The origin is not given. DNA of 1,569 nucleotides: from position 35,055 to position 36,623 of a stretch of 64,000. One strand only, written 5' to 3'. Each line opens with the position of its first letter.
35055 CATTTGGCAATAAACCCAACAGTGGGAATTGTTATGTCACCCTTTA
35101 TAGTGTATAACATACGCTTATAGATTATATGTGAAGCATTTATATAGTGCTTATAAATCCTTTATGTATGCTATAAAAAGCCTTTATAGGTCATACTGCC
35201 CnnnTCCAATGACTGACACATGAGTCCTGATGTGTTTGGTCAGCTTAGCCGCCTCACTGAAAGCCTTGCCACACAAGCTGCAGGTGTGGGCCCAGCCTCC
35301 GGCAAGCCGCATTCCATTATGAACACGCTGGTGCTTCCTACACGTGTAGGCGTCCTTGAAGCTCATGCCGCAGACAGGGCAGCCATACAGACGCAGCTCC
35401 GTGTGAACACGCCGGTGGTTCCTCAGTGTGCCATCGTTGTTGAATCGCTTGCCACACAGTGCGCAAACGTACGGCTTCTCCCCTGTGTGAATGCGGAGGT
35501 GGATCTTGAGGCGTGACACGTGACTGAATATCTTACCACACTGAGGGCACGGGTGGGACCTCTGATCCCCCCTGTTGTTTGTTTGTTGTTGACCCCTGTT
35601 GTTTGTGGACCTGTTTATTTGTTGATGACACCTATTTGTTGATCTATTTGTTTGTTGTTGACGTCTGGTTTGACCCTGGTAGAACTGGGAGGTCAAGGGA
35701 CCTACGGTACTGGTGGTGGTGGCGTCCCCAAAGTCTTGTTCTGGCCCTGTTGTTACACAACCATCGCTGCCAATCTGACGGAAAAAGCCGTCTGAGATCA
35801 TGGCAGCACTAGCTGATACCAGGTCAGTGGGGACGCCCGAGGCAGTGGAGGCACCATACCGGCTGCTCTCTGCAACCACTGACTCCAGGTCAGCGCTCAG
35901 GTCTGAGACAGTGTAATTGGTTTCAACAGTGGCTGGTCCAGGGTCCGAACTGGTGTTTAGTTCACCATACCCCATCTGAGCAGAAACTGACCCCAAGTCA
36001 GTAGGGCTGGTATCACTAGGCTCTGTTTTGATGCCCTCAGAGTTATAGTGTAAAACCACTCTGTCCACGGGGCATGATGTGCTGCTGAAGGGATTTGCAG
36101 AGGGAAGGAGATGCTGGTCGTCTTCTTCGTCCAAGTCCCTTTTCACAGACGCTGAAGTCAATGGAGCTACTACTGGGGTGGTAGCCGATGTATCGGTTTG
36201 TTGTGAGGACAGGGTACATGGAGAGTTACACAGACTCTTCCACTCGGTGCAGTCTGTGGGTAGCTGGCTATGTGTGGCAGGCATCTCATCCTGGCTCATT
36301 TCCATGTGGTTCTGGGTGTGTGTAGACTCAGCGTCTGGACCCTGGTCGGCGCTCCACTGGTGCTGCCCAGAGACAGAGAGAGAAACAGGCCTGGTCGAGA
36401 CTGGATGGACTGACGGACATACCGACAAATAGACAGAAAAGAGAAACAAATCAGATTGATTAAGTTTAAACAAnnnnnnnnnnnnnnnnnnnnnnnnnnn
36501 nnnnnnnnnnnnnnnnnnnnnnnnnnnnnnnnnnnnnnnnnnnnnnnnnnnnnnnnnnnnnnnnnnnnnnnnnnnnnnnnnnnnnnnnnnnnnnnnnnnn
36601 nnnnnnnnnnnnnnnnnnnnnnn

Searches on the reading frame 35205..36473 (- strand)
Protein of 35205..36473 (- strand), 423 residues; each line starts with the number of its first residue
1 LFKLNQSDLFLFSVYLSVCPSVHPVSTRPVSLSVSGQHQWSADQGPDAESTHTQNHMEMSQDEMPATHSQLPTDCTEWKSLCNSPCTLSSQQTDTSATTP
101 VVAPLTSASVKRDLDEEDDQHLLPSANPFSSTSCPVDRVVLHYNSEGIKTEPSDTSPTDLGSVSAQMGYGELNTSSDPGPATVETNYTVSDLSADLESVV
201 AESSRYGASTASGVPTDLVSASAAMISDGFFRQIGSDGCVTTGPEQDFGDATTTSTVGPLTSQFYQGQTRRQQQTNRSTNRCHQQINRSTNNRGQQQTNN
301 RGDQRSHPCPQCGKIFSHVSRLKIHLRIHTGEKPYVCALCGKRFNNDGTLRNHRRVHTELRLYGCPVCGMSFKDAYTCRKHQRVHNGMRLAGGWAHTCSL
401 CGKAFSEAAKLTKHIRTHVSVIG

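Call 65: find_homologous_proteins(query=window:35205-36473:-, max_evalue=1e-20)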
Query window:35205-36473:- (423 aa): 3282 proteins with E <= 1e-20 among 7503 candidates; the best 120 are listed.
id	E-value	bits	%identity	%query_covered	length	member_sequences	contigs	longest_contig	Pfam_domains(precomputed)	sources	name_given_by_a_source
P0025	2.6e-258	875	96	94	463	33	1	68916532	PF13894.13,PF13465.13,PF00096.33,PF12171.15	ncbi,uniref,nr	ncbi:zinc finger protein 358-like [Oncorhynchus kisutch]|uniref:Zinc finger protein 358-like n=1 Tax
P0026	6.3e-243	824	93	94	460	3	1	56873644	PF13894.13,PF13465.13,PF05605.19,PF00096.33,PF12171.15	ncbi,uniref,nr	ncbi:zinc finger and SCAN domain-containing protein 2-like [Oncorhynchus nerka]|uniref:zinc finger a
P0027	1.5e-236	803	91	94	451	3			PF13894.13,PF13465.13,PF00096.33,PF12171.15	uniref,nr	uniref:zinc finger and SCAN domain-containing protein 2-like n=1 Tax=Oncorhynchus gorbuscha TaxID=80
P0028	6.7e-182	623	72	94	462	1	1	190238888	PF13894.13,PF13465.13,PF05605.19,PF00096.33,PF12171.15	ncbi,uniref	ncbi:hypothetical protein UPYG_G00111160 [Umbra pygmaea]|uniref:C2H2-type domain-containing protein 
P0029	7.1e-171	587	69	94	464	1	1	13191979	PF13894.13,PF13465.13,PF00096.33,PF12171.15,PF12874.14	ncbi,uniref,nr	ncbi:hypothetical protein DPEC_G00310380 [Dallia pectoralis]|uniref:Uncharacterized protein n=1 Tax=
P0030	7.6e-134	465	75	68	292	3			PF13894.13,PF13465.13,PF00096.33,PF12171.15,PF12874.14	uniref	uniref:C2H2-type domain-containing protein n=1 Tax=Esox lucius TaxID=8010 RepID=A0AAY5KIP6_ESOLU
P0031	9.8e-111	389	45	27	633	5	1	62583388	PF18439.8,PF13465.13,PF22992.3,PF23612.1,PF13894.13,PF23447.2,PF16622.12,PF23561.2,PF00096.33,PF12171.15,PF23455.2,PF13912.13,PF09723.16,PF01352.33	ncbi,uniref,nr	ncbi:zinc finger protein 883-like isoform X1 [Bos indicus x Bos taurus]|uniref:zinc finger protein 8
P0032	2.4e-102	361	42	27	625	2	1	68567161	PF17283.9,PF13465.13,PF24485.2,PF13894.13,PF26417.1,PF23561.2,PF00096.33,PF12171.15,PF23455.2,PF13912.13,PF23611.2,PF01352.33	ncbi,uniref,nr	ncbi:zinc finger protein 570 isoform X1 [Sciurus carolinensis]|uniref:zinc finger protein 570 isofor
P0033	2.1e-98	348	47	26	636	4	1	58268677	PF23612.1,PF13894.13,PF13465.13,PF26417.1,PF23561.2,PF00096.33,PF12171.15,PF13912.13,PF23611.2,PF01352.33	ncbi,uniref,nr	ncbi:zinc finger protein 583 isoform X2 [Ochotona princeps]|uniref:zinc finger protein 583 isoform X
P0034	1.6e-95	339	42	27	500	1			PF13894.13,PF13465.13,PF23561.2,PF00096.33,PF12171.15,PF25207.2,PF13912.13,PF01352.33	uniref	uniref:Uncharacterized protein n=1 Tax=Prolemur simus TaxID=1328070 RepID=A0A8C8ZXY0_PROSS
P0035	7.3e-93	330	46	27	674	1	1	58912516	PF13894.13,PF13465.13,PF26417.1,PF23561.2,PF00096.33,PF12171.15,PF13912.13,PF23611.2,PF01352.33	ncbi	ncbi:zinc finger protein 583 [Molossus nigricans]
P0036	1.1e-90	323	42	27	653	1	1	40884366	PF13465.13,PF22110.3,PF12874.14,PF22995.3,PF13913.13,PF13894.13,PF16622.12,PF23561.2,PF00096.33,PF16278.12,PF12171.15,PF23108.2,PF13912.13,PF23107.2,PF21816.4,PF23611.2,PF09723.16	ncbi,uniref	ncbi:zinc finger protein 79-like isoform X1 [Thunnus thynnus]|uniref:zinc finger protein 79-like iso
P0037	1.4e-90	322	44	28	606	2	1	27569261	PF18439.8,PF17283.9,PF13465.13,PF01155.26,PF10484.16,PF12874.14,PF22995.3,PF24485.2,PF17772.8,PF13894.13,PF23447.2,PF16622.12,PF23561.2,PF00096.33,PF16278.12,PF08790.18,PF12171.15,PF13912.13,PF21816.4,PF23611.2,PF09723.16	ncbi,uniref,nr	ncbi:zinc finger protein 345-like [Thunnus albacares]|uniref:zinc finger protein 345-like n=1 Tax=Th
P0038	6.9e-90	320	40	33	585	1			PF23612.1,PF13894.13,PF13465.13,PF23561.2,PF00096.33,PF12171.15,PF12874.14,PF22995.3,PF01286.24,PF23611.2,PF01352.33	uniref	uniref:Zinc finger protein 112 n=1 Tax=Peromyscus maniculatus bairdii TaxID=230844 RepID=A0A8C8ULI5_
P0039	4.2e-89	317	41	34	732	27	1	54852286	PF13465.13,PF22995.3,PF01286.24,PF24485.2,PF23612.1,PF13894.13,PF23561.2,PF00096.33,PF12171.15,PF13912.13,PF23611.2,PF09723.16,PF01352.33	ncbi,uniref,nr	ncbi:zinc finger protein 7 isoform X2 [Myotis daubentonii]|uniref:zinc finger protein 7 isoform X2 n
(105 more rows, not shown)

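Call 66: list_cluster_members(proteins=[P0025])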
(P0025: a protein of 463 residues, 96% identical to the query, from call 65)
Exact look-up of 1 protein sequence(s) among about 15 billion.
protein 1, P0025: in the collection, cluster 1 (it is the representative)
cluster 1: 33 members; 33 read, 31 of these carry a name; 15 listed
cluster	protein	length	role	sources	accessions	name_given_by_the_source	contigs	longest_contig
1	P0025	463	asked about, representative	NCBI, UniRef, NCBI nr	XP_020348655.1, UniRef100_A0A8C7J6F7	zinc finger protein 358-like [Oncorhynchus kisutch] | Zinc finger protein 358-like n=1 Tax=Oncorhynchus kisutch TaxID=8019 ...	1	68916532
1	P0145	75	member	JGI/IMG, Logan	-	hypothetical protein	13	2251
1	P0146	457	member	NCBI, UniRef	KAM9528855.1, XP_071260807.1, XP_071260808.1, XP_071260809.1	uncharacterized protein ACWYII_041370 [Salvelinus alpinus] | uncharacterized protein isoform X1 n=1 Tax=Salvelinus alpinus TaxID=8036 ...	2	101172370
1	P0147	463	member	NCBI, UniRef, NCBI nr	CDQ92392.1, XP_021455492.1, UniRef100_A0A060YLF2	oocyte zinc finger protein XlCOF8.4-like [Oncorhynchus mykiss] | C2H2-type domain-containing protein n=1 Tax=Oncorhynchus mykiss TaxID=8022 ...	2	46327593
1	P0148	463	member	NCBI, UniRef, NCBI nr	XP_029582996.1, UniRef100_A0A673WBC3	zinc finger protein 16 isoform X1 [Salmo trutta] | Endothelial zinc finger protein induced by tumor necrosis factor alpha-like n=1 Tax=Salmo ... | zinc finger protein 16-like isoform X1 [Salmo trutta]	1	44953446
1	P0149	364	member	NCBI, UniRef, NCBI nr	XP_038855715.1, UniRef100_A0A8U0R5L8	zinc finger and SCAN domain-containing protein 22-like [Salvelinus namaycush] | Zinc finger and SCAN domain-containing protein 22-like n=1 Tax=Salvelinus namaycush ...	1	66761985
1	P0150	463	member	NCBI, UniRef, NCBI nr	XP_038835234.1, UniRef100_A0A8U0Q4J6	zinc finger protein 235 [Salvelinus namaycush] | Zinc finger protein 235 n=1 Tax=Salvelinus namaycush TaxID=8040 RepID=A0A8U0Q4J6_SALNM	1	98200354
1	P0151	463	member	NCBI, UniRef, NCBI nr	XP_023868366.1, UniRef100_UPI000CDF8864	uncharacterized protein [Salvelinus sp. IW2-2015] | uncharacterized protein n=1 Tax=Salvelinus sp. IW2-2015 TaxID=2691554 RepID=UPI000CDF8864 | zinc finger protein 235 [Salvelinus alpinus]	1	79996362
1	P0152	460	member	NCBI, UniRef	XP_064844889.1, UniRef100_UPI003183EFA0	zinc finger and SCAN domain-containing protein 2-like [Oncorhynchus masou masou] | zinc finger and SCAN domain-containing protein 2-like n=1 Tax=Oncorhynchus masou masou ...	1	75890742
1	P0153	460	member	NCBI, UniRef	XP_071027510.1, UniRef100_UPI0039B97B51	uncharacterized protein [Oncorhynchus clarkii lewisi] | uncharacterized protein n=1 Tax=Oncorhynchus clarkii lewisi TaxID=490388 ...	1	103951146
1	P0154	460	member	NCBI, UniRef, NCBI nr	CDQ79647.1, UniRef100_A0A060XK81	unnamed protein product [Oncorhynchus mykiss] | C2H2-type domain-containing protein n=1 Tax=Oncorhynchus mykiss TaxID=8022 ...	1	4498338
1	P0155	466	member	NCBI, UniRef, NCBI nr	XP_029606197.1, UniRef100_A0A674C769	zinc finger and SCAN domain-containing protein 2-like [Salmo trutta] | Zinc finger and SCAN domain-containing protein 2-like n=1 Tax=Salmo trutta TaxID=8032 ...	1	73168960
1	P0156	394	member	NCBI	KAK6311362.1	hypothetical protein J4Q44_G00170260, partial [Coregonus suidteri]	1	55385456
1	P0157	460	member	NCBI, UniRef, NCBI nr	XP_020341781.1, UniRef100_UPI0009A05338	zinc finger and SCAN domain-containing protein 2 [Oncorhynchus kisutch] | zinc finger and SCAN domain-containing protein 2 n=1 Tax=Oncorhynchus kisutch TaxID=8019 ...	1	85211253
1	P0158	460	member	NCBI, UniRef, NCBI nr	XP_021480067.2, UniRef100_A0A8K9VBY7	zinc finger and SCAN domain-containing protein 22 [Oncorhynchus mykiss] | C2H2-type domain-containing protein n=1 Tax=Oncorhynchus mykiss TaxID=8022 ...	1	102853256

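Call 68: find_encoding_contigs(protein=P0025, flank=10000, max_places=5)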
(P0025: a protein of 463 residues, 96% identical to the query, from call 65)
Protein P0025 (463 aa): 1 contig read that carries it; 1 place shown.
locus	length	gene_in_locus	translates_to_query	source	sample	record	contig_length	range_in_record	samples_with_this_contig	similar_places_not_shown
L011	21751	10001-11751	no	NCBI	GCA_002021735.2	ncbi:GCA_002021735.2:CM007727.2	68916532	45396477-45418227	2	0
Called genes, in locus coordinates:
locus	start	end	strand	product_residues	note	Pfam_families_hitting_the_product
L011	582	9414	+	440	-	PF13894:zf-C2H2_4 (faint), PF13912:zf-C2H2_6 (faint), PF22995:C2CH-3rd_BIRD-IDD (faint), PF13465:zf-H2C2_2 (weak), PF00096:zf-C2H2 (weak), PF13465:zf-H2C2_2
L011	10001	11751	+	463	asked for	PF12171:zf-C2H2_jaz (faint), PF13894:zf-C2H2_4 (faint), PF13465:zf-H2C2_2, PF00096:zf-C2H2 (weak)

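Call 72: find_encoding_contigs(protein=P0155, flank=10000, max_places=5)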
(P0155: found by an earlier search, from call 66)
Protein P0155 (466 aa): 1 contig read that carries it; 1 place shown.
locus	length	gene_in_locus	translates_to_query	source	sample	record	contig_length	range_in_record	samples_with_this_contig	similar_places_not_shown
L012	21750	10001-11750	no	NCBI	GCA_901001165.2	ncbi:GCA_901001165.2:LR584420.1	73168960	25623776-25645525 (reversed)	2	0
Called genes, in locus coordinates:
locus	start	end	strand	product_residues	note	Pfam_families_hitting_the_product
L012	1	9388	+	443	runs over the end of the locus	PF13894:zf-C2H2_4 (faint), PF13912:zf-C2H2_6 (faint), PF22995:C2CH-3rd_BIRD-IDD (faint), PF13465:zf-H2C2_2 (weak), PF00096:zf-C2H2 (weak), PF13465:zf-H2C2_2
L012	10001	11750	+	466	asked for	PF05605:zf-Di19 (faint), PF12171:zf-C2H2_jaz (faint), PF13894:zf-C2H2_4 (faint), PF13465:zf-H2C2_2, PF00096:zf-C2H2 (weak)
